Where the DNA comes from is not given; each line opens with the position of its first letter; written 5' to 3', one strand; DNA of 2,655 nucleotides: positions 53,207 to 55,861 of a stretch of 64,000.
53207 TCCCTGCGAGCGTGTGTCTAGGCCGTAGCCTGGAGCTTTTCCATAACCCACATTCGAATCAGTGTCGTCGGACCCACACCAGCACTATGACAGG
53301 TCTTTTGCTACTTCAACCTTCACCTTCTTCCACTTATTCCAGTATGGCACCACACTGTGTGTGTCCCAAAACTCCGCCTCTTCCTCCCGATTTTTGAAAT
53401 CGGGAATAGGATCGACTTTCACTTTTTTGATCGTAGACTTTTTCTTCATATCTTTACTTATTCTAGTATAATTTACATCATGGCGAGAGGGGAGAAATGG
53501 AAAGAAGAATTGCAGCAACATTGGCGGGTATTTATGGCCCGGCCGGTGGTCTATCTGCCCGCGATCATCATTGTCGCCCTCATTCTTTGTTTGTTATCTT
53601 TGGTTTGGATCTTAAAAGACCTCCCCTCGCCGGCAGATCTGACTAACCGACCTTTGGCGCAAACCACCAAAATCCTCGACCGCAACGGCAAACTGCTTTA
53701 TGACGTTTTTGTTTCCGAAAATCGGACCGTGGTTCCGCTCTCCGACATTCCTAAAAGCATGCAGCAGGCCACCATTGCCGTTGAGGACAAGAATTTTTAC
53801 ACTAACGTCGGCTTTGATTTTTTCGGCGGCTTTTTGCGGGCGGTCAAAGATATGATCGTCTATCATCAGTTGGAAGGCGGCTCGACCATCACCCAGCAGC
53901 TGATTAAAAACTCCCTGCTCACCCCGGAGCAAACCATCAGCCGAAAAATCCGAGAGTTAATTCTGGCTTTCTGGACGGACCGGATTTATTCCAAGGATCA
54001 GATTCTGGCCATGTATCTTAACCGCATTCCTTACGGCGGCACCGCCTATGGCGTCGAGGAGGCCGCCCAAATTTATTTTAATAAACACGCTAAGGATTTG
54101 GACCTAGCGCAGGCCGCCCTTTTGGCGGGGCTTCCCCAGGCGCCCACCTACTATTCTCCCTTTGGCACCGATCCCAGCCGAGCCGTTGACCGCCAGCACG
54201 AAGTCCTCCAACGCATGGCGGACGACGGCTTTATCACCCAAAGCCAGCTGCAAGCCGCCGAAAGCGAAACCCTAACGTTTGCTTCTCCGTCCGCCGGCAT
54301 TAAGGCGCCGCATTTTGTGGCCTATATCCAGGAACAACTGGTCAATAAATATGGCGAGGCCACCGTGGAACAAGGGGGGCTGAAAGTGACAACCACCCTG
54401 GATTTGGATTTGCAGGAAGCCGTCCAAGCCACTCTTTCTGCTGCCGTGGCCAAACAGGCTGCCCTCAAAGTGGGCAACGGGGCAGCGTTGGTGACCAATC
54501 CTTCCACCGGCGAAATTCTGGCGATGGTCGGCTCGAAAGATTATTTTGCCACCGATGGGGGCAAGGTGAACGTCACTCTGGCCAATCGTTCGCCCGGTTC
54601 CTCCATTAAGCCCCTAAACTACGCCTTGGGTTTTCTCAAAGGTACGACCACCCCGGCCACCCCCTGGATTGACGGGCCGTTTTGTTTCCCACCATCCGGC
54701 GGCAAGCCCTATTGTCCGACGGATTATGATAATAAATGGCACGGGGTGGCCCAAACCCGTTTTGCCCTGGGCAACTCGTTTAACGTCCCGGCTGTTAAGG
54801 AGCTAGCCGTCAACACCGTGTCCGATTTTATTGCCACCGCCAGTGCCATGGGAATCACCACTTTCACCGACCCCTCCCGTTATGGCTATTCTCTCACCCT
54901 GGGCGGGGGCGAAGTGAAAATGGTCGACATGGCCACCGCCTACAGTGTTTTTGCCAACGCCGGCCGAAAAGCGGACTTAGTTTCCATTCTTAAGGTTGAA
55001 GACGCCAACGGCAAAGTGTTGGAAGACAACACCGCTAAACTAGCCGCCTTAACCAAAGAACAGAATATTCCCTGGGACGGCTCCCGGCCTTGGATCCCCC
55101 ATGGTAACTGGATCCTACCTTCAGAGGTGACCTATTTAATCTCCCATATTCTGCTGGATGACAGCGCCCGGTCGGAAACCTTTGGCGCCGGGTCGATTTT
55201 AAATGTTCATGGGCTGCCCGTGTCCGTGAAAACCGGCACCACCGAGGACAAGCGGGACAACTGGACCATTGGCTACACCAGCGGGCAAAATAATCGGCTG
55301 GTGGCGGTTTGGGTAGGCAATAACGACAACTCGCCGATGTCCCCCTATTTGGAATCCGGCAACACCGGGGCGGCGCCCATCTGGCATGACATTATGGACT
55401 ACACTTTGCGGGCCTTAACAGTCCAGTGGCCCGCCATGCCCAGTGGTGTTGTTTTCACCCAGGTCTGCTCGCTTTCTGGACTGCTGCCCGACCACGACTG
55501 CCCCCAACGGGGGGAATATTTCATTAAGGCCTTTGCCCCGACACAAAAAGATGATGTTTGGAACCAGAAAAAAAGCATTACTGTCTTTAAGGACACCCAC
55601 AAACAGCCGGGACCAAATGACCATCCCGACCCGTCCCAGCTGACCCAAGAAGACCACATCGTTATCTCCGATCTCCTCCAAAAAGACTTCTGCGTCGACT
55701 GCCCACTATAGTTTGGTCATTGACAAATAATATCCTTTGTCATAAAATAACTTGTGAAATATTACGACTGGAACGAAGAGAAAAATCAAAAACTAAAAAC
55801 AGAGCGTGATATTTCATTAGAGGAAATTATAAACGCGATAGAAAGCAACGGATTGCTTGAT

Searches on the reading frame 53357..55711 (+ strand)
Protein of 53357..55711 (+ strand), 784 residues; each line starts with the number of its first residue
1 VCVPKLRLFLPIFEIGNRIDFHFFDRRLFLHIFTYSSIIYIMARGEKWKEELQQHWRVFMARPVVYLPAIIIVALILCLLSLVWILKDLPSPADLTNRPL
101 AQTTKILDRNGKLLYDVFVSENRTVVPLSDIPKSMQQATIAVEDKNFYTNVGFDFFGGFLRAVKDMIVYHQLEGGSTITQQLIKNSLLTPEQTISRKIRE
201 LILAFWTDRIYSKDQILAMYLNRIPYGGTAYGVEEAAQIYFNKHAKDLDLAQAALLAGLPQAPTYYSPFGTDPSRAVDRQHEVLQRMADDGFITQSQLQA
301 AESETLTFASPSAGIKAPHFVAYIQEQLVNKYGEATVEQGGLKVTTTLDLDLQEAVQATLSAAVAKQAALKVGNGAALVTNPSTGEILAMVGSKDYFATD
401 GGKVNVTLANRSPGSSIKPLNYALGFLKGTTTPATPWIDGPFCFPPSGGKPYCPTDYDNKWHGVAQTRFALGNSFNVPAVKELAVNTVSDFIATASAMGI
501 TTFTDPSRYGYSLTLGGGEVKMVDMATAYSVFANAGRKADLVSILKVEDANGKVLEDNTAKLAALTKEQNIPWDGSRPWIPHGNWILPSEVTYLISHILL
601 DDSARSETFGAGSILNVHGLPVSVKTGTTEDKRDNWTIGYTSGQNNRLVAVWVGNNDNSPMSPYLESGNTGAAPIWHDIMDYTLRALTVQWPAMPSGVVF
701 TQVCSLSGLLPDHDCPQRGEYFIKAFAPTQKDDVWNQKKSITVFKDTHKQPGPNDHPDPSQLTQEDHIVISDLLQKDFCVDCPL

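Call 52: search_protein_families(library=pfam, proteins=[window:53357-55711:+])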
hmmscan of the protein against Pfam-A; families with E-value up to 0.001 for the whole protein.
window:53357-55711:+ (784 aa): 2 families
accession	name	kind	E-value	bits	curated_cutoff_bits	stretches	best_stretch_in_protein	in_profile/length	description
PF00912.28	Transgly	-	1.8e-58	197.3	27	1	115-287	6-177/178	Transglycosylase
PF00905.27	Transpeptidase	-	5e-14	52.6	22.1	1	375-681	1-299/299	Penicillin binding protein transpeptidase domain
